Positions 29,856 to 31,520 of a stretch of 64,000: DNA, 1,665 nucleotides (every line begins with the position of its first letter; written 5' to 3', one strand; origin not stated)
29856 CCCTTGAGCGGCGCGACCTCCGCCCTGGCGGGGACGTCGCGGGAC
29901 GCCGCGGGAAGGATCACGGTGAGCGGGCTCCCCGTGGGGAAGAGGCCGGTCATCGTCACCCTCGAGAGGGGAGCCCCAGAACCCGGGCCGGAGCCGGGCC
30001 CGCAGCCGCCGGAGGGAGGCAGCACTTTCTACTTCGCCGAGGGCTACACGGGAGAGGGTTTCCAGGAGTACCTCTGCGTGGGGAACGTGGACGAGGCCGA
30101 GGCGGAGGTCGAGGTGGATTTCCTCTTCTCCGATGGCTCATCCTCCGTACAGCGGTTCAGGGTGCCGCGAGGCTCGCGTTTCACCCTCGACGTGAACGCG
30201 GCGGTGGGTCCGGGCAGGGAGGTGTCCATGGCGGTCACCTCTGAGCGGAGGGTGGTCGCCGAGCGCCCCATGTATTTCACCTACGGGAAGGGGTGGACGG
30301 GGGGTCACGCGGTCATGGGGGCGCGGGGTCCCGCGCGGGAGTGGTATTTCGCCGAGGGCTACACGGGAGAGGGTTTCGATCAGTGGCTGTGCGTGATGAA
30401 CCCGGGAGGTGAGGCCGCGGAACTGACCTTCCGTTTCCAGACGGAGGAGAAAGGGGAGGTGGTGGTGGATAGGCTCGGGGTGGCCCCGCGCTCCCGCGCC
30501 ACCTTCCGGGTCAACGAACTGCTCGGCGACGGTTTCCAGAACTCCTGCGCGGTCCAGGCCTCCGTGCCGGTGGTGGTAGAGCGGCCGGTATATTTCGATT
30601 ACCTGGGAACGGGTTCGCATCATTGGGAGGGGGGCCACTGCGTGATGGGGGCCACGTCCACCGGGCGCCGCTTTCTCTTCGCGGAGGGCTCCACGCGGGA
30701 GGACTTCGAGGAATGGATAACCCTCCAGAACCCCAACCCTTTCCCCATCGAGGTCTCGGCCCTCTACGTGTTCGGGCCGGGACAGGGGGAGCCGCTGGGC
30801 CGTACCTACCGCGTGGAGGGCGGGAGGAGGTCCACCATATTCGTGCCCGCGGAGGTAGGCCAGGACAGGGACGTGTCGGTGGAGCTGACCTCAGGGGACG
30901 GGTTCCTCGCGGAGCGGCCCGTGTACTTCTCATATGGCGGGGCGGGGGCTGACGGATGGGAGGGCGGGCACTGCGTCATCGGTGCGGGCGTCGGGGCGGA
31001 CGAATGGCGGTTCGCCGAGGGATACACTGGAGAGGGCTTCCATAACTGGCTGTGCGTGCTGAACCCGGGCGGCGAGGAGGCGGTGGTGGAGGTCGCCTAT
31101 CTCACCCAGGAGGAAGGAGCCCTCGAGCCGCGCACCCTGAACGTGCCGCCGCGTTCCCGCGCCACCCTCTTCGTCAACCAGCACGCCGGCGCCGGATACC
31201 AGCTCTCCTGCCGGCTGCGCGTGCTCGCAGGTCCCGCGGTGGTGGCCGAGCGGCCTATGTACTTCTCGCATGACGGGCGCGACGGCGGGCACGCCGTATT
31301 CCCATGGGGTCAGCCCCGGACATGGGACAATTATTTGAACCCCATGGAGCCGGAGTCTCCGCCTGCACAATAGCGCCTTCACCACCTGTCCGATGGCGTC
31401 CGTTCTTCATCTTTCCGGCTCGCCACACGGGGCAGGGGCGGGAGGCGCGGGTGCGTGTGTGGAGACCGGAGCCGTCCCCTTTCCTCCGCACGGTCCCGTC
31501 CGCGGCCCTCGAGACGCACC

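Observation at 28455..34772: A shared ~95-aa 'FAEG' repeat module on three different secreted enzymes, plus perfect intragenic tandem duplications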

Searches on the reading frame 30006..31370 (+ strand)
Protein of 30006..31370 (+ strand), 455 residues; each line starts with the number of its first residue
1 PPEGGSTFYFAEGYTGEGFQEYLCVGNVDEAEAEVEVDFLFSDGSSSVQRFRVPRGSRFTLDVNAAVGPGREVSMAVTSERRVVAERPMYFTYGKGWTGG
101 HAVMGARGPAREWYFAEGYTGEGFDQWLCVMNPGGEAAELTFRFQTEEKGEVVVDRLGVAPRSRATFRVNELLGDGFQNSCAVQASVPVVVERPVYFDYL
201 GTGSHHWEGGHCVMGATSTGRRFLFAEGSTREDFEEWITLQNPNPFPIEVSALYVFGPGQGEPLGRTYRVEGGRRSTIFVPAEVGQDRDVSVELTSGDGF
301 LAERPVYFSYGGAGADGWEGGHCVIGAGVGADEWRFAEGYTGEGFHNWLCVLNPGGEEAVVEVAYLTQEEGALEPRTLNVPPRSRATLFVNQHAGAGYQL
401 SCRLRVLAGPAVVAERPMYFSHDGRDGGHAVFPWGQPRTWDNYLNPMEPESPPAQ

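Call 24: find_homologous_proteins(query=window:30006-31370:+, max_evalue=1e-10)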
Query window:30006-31370:+ (455 aa): 1537 proteins with E <= 1e-10 among 8000 candidates; the best 120 are listed.
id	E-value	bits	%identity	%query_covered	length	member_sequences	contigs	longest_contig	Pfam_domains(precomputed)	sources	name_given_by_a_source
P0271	1.9e-197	675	68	93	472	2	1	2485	PF18986.6,PF07100.17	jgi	jgi:hypothetical protein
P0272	5.3e-197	674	68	95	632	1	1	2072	PF18986.6,PF07100.17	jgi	jgi:hypothetical protein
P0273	6.4e-185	634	65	94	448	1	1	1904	PF18986.6,PF07100.17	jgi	jgi:hypothetical protein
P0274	2.1e-181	622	63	94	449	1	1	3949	PF18986.6,PF07100.17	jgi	jgi:hypothetical protein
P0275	1.9e-173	596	60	94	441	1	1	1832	PF18986.6,PF07100.17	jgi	jgi:hypothetical protein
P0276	6.1e-171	588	62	95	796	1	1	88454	PF18986.6,PF07100.17,PF05506.18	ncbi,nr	ncbi:MAG: hypothetical protein HPY75_03275 [Actinobacteria bacterium]|nr:hypothetical protein [Actin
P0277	4.6e-168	578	59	93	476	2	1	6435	PF18986.6,PF07100.17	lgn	-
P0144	1.3e-165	570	60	95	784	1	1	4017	PF18986.6,PF07100.17,PF05506.18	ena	-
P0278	1.7e-160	553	55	92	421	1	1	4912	PF18986.6,PF07100.17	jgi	jgi:hypothetical protein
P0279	2.0e-159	550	56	95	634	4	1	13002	PF18986.6,PF07100.17,PF05506.18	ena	-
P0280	4.4e-158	545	57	93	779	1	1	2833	PF18986.6,PF07100.17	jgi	jgi:hypothetical protein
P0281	6.9e-158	545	56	93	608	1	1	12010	PF18986.6,PF07100.17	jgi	jgi:hypothetical protein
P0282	9.3e-158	544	58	94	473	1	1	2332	PF18986.6,PF07100.17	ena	-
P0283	3.4e-156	539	57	93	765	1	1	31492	PF18986.6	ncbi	-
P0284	6.5e-156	538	54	94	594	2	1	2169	PF18986.6,PF07100.17,PF13540.13,PF05506.18,PF25390.2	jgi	jgi:hypothetical protein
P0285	9.4e-156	538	56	96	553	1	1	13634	PF18986.6,PF07100.17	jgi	-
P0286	1.0e-155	537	52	92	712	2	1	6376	PF13354.13,PF18986.6,PF07100.17,PF05506.18,PF00144.30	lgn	-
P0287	6.1e-155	535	56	94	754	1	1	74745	PF07100.17,PF14870.13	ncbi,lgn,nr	ncbi:MAG: YCF48-related protein [Actinomycetota bacterium]|nr:YCF48-related protein [Actinomycetota 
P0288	1.6e-154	533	56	94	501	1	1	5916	PF18986.6,PF07100.17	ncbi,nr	ncbi:MAG: hypothetical protein JW854_10690, partial [Actinobacteria bacterium]|nr:hypothetical prote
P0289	4.5e-154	532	53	92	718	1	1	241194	PF13354.13,PF18986.6,PF07100.17,PF05506.18,PF00144.30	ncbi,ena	-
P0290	5.9e-154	532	56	95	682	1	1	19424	PF01833.31,PF18986.6,PF07100.17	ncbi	-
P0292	6.3e-153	528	53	95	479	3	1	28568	PF18986.6,PF07100.17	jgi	-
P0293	7.5e-153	528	53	95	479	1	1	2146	PF18986.6,PF07100.17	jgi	jgi:hypothetical protein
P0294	8.4e-153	528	55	95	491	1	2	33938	PF18986.6,PF07100.17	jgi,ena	-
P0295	1.1e-152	527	55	96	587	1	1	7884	PF01833.31,PF18986.6,PF07100.17,PF05506.18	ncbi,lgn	-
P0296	1.8e-152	527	55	94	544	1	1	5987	PF01833.31,PF18986.6,PF07100.17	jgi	-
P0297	2.1e-152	527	54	95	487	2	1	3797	PF18986.6,PF07100.17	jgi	jgi:hypothetical protein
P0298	3.0e-152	526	56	95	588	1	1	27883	PF01833.31,PF18986.6,PF07100.17,PF05506.18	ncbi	-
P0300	9.0e-152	524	55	95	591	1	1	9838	PF01833.31,PF18986.6,PF07100.17,PF05506.18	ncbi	-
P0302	6.9e-151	521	55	94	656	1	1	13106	PF18986.6,PF07100.17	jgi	jgi:hypothetical protein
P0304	9.6e-151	521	53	96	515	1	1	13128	PF18986.6,PF07100.17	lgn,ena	-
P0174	1.6e-150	520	56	93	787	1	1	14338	PF18986.6,PF07100.17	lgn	-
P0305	1.3e-149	517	51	96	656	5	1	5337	PF01833.31,PF18986.6,PF07100.17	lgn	-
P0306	2.1e-149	517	56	93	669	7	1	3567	PF18986.6,PF07100.17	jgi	-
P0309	1.2e-148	514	54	95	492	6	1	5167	PF18986.6,PF07100.17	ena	-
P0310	2.0e-148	513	56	93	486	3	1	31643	PF18986.6,PF07100.17,PF05506.18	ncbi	-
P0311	2.2e-148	513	56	91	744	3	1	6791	PF18986.6,PF07100.17,PF00332.25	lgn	-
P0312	3.6e-148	513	54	95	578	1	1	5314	PF01833.31,PF18986.6,PF07100.17,PF05506.18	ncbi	-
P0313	5.6e-148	512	57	93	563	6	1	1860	PF18986.6,PF07100.17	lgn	-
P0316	3.5e-147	509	53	93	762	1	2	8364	PF18986.6,PF07100.17,PF14870.13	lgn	-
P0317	3.9e-147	509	54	93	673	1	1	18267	PF18986.6,PF07100.17,PF13620.13,PF22904.4,PF17210.10,PF05506.18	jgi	-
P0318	3.9e-147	509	52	93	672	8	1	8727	PF18986.6,PF07100.17,PF13620.13,PF05506.18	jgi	jgi:hypothetical protein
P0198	4.6e-147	509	53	93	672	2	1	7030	PF18986.6,PF07100.17,PF13620.13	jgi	jgi:hypothetical protein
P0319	8.1e-147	508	55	90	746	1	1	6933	PF08486.16,PF18986.6,PF07100.17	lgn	-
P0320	1.2e-146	507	58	84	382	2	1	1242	PF18986.6,PF07100.17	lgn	-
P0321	1.2e-146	507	53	94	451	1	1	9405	PF18986.6,PF07100.17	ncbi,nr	ncbi:MAG: DUF5719 family protein [Actinomycetota bacterium]|nr:DUF5719 family protein [Actinomycetot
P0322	1.8e-146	507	55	94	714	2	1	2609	PF18986.6,PF07100.17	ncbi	-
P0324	2.3e-146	507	50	99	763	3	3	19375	PF18986.6,PF07100.17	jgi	jgi:hypothetical protein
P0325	3.5e-146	506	54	93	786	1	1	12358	PF18986.6,PF07100.17,PF14870.13,PF15902.13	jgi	jgi:photosystem II stability/assembly factor-like uncharacterized protein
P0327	2.6e-145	503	54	93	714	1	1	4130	PF18986.6,PF07100.17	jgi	jgi:hypothetical protein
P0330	2.2e-144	500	52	90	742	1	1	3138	PF08486.16,PF18986.6,PF07100.17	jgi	jgi:SpoIID/LytB domain protein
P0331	2.8e-144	500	53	95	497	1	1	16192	PF18986.6,PF07100.17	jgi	jgi:hypothetical protein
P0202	1.2e-142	494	51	93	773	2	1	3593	PF18986.6,PF07100.17,PF14870.13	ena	-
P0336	1.5e-142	494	51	95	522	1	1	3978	PF18986.6,PF07100.17,PF18998.7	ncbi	-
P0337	2.1e-142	494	53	94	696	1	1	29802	PF01833.31,PF18986.6,PF07100.17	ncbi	-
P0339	4.6e-142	492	53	95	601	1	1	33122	PF13229.13,PF18986.6,PF07100.17,PF05048.20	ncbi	-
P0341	6.1e-142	492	53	93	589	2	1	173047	PF01833.31,PF18986.6,PF07100.17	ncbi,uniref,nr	ncbi:MAG: hypothetical protein A2Y75_00375 [Candidatus Solincola sediminis]|uniref:IPT/TIG domain-co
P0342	1.5e-141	491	52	94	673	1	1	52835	PF18986.6,PF07100.17,PF13620.13,PF05506.18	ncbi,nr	ncbi:MAG: DUF5719 family protein [Actinomycetota bacterium]|nr:DUF5719 family protein [Actinomycetot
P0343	1.5e-141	491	53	94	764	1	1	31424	PF07494.18,PF18986.6,PF07100.17,PF24684.2,PF01436.28,PF08450.19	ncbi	-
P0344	1.9e-141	490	49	92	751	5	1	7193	PF13354.13,PF18986.6,PF07100.17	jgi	-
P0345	2.1e-141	490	53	94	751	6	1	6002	PF18986.6,PF07100.17,PF00332.25,PF05506.18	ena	-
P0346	2.4e-141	490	52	93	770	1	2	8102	PF18986.6,PF07100.17,PF14870.13,PF15902.13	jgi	jgi:photosystem II stability/assembly factor-like uncharacterized protein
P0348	9.4e-141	488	52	93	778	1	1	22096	PF18986.6,PF07100.17,PF16225.11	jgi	jgi:hypothetical protein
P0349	1.7e-140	487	53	92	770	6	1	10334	PF18986.6,PF07100.17,PF00332.25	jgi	jgi:exo-beta-1,3-glucanase (GH17 family)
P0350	1.9e-140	487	53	95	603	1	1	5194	PF01833.31,PF18986.6,PF07100.17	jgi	jgi:hypothetical protein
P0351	2.5e-140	487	52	94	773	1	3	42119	PF10282.16,PF25174.2,PF07100.17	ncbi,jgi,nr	ncbi:MAG: hypothetical protein C4536_02750 [Actinobacteria bacterium]|jgi:YVTN family beta-propeller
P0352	4.0e-140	486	53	93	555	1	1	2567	PF18986.6,PF07100.17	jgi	jgi:hypothetical protein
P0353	4.7e-140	486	51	93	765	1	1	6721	PF08486.16,PF18986.6,PF07100.17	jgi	jgi:SpoIID/LytB domain protein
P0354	1.1e-139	485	54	91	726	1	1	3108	PF18986.6,PF07100.17,PF00332.25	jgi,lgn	-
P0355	1.5e-139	484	52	93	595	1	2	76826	PF01833.31,PF18986.6,PF07100.17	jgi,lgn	jgi:hypothetical protein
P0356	2.5e-139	483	52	95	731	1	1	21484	PF18986.6,PF07100.17,PF00332.25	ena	-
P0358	5.9e-139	482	52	93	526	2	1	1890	PF01833.31,PF18986.6,PF07100.17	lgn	-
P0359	6.0e-139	482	52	95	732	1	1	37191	PF18986.6,PF07100.17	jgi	jgi:hypothetical protein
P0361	8.4e-139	482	51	93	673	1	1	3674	PF18986.6,PF07100.17,PF18998.7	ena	-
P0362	1.7e-138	481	53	94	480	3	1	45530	PF18986.6,PF07100.17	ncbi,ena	-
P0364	2.6e-137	477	52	94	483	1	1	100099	PF18986.6,PF07100.17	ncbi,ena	-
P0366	4.0e-137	476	51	93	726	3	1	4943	PF18986.6,PF07100.17,PF18998.7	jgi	-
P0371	4.7e-136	473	60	75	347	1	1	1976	PF18986.6,PF07100.17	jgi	jgi:hypothetical protein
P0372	1.1e-135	471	50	90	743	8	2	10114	PF08486.16,PF18986.6,PF07100.17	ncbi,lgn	-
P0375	1.2e-134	468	50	93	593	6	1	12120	PF01833.31,PF07100.17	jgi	-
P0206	2.9e-134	467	53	93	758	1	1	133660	PF25059.2,PF18986.6,PF07100.17,PF00041.28,PF16656.12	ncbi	ncbi:MAG: hypothetical protein AB1384_07785 [Actinomycetota bacterium]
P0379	6.4e-134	466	52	93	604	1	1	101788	PF01833.31,PF07100.17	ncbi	ncbi:MAG: IPT/TIG domain-containing protein [Actinomycetota bacterium]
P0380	7.9e-134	465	52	91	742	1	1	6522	PF18986.6,PF07100.17,PF00332.25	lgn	-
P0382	1.8e-133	464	50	94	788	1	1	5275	PF18986.6,PF07100.17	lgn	-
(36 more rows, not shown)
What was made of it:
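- Stand-alone tetrad proteins exist (call 24).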

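Call 31: predict_structure(alignment_id=A2)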
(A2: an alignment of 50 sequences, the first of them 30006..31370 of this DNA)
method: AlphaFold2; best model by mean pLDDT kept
length: 455 residues; sequences in the alignment: 50
mean_pLDDT: 94.5   pTM: 0.91
mean pLDDT of the five models: 94.5, 94.3, 94.1, 93.7, 93.7
residues with pLDDT >= 90: 421; 70-90: 13; 50-70: 7; < 50: 14
segments of 3 or more residues with pLDDT < 50: 439-452
pLDDT, mean of each block of 10 residues (from residue 1): 86 98 96 98 98 97 97 98 97 96 97 98 98 98 94 97 98 97 99 98 95 98 98 98 97 95 97 96 97 98 98 92 97 97 97 97 97 97 96 97 98 98 96 74 41 50
secondary structure, 60 per line:
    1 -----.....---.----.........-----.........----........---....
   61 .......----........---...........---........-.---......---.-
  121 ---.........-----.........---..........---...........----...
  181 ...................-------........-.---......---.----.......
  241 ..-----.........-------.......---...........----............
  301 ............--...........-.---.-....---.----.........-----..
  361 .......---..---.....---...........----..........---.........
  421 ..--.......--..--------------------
elements in order: E6-10 E19-27 E33-41 E46-53 E57-62 H63-67 E72-79 E83-93 E97-104 E110-115 E124-132 E138-146 E150-159 E163-168 H169-173 E178-199 E207-214 E220-225 E234-242 E248-256 E264-270 E274-279 H280-284 E289-312 E315-325 E333-336 E345-353 E359-367 E376-380 E384-389 H390-394 E399-408 E412-422 E425-431
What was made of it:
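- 30021..30335 (+): GH ASRAH unit r1 (aa 540-644). AF2 pLDDT above 95 (call 31).
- The AF2 tetrad has pLDDT 94.5 and pTM 0.91 (call 31). The tetrad is predicted to be a single rigid body (pTM 0.91, call 31).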

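Call 36: fold_search(model_id=the predicted structure, library=pdb)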
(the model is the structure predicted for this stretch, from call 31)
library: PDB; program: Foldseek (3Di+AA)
matches with E <= 10: 1854; with E <= 0.001: 98
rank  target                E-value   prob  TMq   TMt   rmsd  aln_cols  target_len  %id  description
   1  9fx3_A                1.9e-09  0.87  0.12  0.06  23.1       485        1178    9  Structure of active human CD109 (released 2025-03-19)
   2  1nc7_B                1.3e-08  1.00  0.21  0.80   2.6       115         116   25  Crystal Structure of Thermotoga maritima 1070 (released 2003-07-01)
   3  1nc7_A                1.9e-08  1.00  0.21  0.80   2.6       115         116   25  Crystal Structure of Thermotoga maritima 1070 (released 2003-07-01)
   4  1nc7_D                2.8e-08  1.00  0.21  0.79   2.4       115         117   23  Crystal Structure of Thermotoga maritima 1070 (released 2003-07-01)
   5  8qy6_A                5.3e-08  0.47  0.10  0.09  26.4       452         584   11  Structure of interleukin 6 (gp130 P496L mutant). (released 2024-02-21)
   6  8v2b_B                6.4e-08  0.44  0.10  0.08  28.1       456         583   10  Cryo-EM structure of mouse type II OSM receptor complex: model for full extracellular assembly (released 2024-11-20)
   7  8qy5_A                7.3e-08  0.47  0.10  0.08  26.3       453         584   10  Structure of interleukin 6. (released 2024-02-21)
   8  6tav_A                1.5e-07  0.69  0.15  0.06  26.3       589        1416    7  Crystal structure of endopeptidase-induced alpha2-macroglobulin (released 2021-05-12)
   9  9u62_E                3.1e-07  0.25  0.10  0.05  23.4       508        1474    9  AP pathways C3 convertase C3bBbP and C3 complex (released 2026-01-14)
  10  9u60_E                4.0e-07  0.33  0.11  0.04  24.0       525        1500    8  C3 convertases zymogen C4b2 in loading state (released 2026-01-14)
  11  7b2m_A                4.2e-07  0.60  0.13  0.10  21.4       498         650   11  Cryo-EM structure of complement C4b in complex with nanobody E3 (released 2022-03-02)
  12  3l5h_A                7.1e-07  0.30  0.10  0.08  27.8       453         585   10  Crystal structure of the full ectodomain of human gp130: New insights into the molecular assembly of receptor complexe (released 2010-05-19)
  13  8v29_C                1.1e-06  0.35  0.11  0.07  28.9       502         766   10  Cryo-EM structure of human type I OSM receptor complex: model for full extracellular assembly (released 2024-11-20)
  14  1fnh                  1.3e-06  0.57  0.11  0.16  26.1       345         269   14  CRYSTAL STRUCTURE OF HEPARIN AND INTEGRIN BINDING SEGMENT OF HUMAN FIBRONECTIN (released 1999-03-16)
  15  9ijj_4K               1.8e-06  0.28  0.09  0.10  37.9       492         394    9  In situ structure of the central apparatus in mouse sperm axoneme. (released 2025-06-04)
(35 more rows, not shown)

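Call 37: find_related_loci(query=A2, collection=genome_contigs, flank=4000)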
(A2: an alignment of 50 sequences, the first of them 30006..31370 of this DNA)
Query A2 (455 aa) in genome_contigs; peptide patterns used: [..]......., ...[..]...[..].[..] (x = any residue, [..] = any of these).
600 stretches matched a pattern (row limit reached: there are more); 567 encode a relative of the query (tblastn E <= 1e-3); the best 80 are kept; 80 distinct loci.
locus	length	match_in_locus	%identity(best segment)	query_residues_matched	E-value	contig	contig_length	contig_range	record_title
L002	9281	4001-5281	75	5-431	0e+0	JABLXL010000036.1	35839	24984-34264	MAG: Actinomycetota bacterium isolate Ch49 contig36, whole genome shotgun sequence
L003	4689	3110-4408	68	1-432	0e+0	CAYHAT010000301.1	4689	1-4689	MAG TPA_asm: uncultured Actinomycetota bacterium isolate ERP119294_co1_319 genome assembly, contig: NODE_30017_length_46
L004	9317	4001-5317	64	6-441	0e+0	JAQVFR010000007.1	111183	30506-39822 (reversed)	MAG: Actinomycetota bacterium isolate STE_163 NODE_244_length_111183_cov_6.279490_Sandtown_E, whole genome shotgun seque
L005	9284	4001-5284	64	2-429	0e+0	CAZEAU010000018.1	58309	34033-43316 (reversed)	MAG TPA_asm: uncultured Actinomycetota bacterium isolate binchicken_co39_260 genome assembly, contig: NODE_1171_length_5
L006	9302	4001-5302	64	2-451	0e+0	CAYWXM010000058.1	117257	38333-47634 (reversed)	MAG TPA_asm: uncultured Actinomycetota bacterium isolate SRP067234_co1_219 genome assembly, contig: k99_1090073, whole g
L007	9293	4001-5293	62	1-431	4e-176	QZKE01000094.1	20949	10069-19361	MAG: Actinobacteria bacterium isolate SURF_21 Ga0104751_1003789, whole genome shotgun sequence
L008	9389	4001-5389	63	2-435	1e-171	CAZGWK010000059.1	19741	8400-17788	MAG TPA_asm: uncultured Actinomycetota bacterium isolate SRP141376_co1_17 genome assembly, contig: NODE_5829_length_1974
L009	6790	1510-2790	56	7-431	1e-159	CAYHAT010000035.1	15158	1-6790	MAG TPA_asm: uncultured Actinomycetota bacterium isolate ERP119294_co1_319 genome assembly, contig: NODE_5095_length_151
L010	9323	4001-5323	60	2-432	2e-159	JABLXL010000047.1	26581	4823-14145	MAG: Actinomycetota bacterium isolate Ch49 contig47, whole genome shotgun sequence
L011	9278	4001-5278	59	5-429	2e-159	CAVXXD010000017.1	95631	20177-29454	MAG: uncultured bacterium isolate MFD04716.bin.1.266 genome assembly, contig: contig_5827, whole genome shotgun sequence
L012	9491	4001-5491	60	2-431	2e-158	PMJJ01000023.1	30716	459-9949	MAG: Actinomycetota bacterium isolate fen_680 73.20120600_E2D.85_contig_6441, whole genome shotgun sequence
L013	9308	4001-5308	56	3-432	7e-158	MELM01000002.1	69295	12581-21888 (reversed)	MAG: Candidatus Solincola sediminis RBG_16_scaffold_1035, whole genome shotgun sequence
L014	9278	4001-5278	59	2-429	9e-158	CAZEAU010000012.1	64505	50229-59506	MAG TPA_asm: uncultured Actinomycetota bacterium isolate binchicken_co39_260 genome assembly, contig: NODE_970_length_64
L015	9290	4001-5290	56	2-431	4e-157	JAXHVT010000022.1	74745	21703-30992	MAG: Actinomycetota bacterium isolate MAG84_tar_biofilm MAG84_22, whole genome shotgun sequence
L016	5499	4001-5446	57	2-440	4e-158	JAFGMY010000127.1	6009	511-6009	MAG: Actinomycetota bacterium isolate Zod_Metabat.502 k87_10275568, whole genome shotgun sequence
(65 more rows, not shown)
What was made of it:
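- The best 80 genome-collection loci are all Actinomycetota MAGs, with 5-9 loci per MAG (call 37). The taxonomic picture is biased by the search patterns used (call 37).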

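Call 41: search_protein_families(library=pfam, alignment_id=A3, max_evalue=0.00001)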
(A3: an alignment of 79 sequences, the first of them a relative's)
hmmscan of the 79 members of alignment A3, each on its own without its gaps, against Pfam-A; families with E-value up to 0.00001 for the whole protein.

A. member 1, L002:2468-4000:+ (511 aa): 3 families
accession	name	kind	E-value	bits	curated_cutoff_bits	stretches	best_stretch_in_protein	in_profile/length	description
PF01229.23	Glyco_hydro_39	-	2.1e-09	37.2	26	1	169-344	120-298/472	Glycosyl hydrolases family 39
PF00331.26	Glyco_hydro_10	-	1.7e-07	31.2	22.1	1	117-200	44-129/311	Glycosyl hydrolase family 10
PF02449.21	Glyco_hydro_42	-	4.6e-07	30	21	1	97-150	10-64/376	Beta-galactosidase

B. families by the number of members that match (of 79 scanned): 45 families (the first 25 are shown)
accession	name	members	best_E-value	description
PF01833.30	TIG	11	3.6e-58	IPT/TIG domain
PF07676.18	PD40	9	2.2e-19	WD40-like Beta Propeller Repeat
PF14870.12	PSII_BNR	7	9.9e-24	Photosynthesis system II assembly factor YCF48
PF01229.23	Glyco_hydro_39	7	6.3e-12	Glycosyl hydrolases family 39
PF00332.24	Glyco_hydro_17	6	3.7e-14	Glycosyl hydrolases family 17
PF00331.26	Glyco_hydro_10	6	1.7e-07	Glycosyl hydrolase family 10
PF13229.12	Beta_helix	5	1.3e-22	Right handed beta helix region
PF02449.21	Glyco_hydro_42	5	1.5e-08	Beta-galactosidase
PF00150.24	Cellulase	4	5.3e-11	Cellulase (glycosyl hydrolase family 5)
PF05048.19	NosD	3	1.3e-26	Periplasmic copper-binding protein (NosD)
PF18998.6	Flg_new_2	3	4.1e-25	Divergent InlB B-repeat domain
PF04015.17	DUF362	3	3.2e-21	Domain of unknown function (DUF362)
PF15902.12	Sortilin-Vps10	3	4.6e-11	Sortilin, neurotensin receptor 3,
PF00082.27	Peptidase_S8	2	1.4e-55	Subtilase family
PF13354.11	Beta-lactamase2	2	7.1e-48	Beta-lactamase enzyme family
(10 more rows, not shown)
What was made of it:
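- Closest known: Amidase-associated ASRAH tetrads of Chloroflexi. Different: Here the host is an actinobacterial lineage and at least 45 partner families are used (call 41).
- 79 partner regions from 80 genomic loci carry 45 different Pfam families, including TIG, PD40, Ycf48/BNR, GH39-like, GH17, GH5, beta-helix, S8, beta-lactamase, Amidase_3, PGA_cap and Ice_binding (call 41).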
